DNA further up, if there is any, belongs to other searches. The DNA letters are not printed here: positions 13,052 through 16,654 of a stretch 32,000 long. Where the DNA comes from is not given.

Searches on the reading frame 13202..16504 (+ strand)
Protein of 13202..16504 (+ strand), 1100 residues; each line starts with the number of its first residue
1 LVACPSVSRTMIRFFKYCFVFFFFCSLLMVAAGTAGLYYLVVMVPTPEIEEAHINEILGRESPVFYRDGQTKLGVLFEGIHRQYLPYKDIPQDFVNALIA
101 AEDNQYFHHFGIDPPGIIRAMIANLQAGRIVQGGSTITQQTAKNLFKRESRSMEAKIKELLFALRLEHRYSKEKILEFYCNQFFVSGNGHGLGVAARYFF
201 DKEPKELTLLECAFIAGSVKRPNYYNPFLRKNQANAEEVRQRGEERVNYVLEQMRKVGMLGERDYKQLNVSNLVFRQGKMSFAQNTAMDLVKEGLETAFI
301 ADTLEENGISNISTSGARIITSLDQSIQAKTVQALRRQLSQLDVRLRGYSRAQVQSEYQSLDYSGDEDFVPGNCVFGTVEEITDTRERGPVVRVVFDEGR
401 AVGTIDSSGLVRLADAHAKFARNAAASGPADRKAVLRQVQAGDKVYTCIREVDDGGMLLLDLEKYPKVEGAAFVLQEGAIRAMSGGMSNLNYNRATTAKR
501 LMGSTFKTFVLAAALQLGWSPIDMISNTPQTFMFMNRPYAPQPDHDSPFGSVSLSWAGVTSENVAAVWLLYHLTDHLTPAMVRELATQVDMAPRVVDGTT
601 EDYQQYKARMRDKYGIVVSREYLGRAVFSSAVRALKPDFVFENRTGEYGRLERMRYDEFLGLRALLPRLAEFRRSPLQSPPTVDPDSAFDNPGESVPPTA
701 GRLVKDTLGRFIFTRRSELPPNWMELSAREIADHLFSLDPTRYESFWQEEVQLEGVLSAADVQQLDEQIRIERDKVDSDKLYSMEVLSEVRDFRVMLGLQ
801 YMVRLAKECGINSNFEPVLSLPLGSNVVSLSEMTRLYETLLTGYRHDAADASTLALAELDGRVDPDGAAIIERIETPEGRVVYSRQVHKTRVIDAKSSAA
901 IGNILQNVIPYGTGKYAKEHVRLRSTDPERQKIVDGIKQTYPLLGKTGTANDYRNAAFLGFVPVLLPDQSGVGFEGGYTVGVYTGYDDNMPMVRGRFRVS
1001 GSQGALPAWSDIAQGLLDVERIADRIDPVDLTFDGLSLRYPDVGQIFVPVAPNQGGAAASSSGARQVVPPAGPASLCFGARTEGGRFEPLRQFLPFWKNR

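Call 10: search_protein_families(library=pfam, proteins=[window:13202-16504:+], max_evalue=0.00001)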
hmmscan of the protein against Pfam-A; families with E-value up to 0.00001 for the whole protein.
window:13202-16504:+ (1100 aa): 2 families
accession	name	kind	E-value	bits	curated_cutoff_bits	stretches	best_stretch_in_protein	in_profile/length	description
PF00912.28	Transgly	-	4.1e-56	189.7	27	1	79-254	11-177/178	Transglycosylase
PF00905.27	Transpeptidase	-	1.6e-06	28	22.1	0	476-571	9-112/299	Penicillin binding protein transpeptidase domain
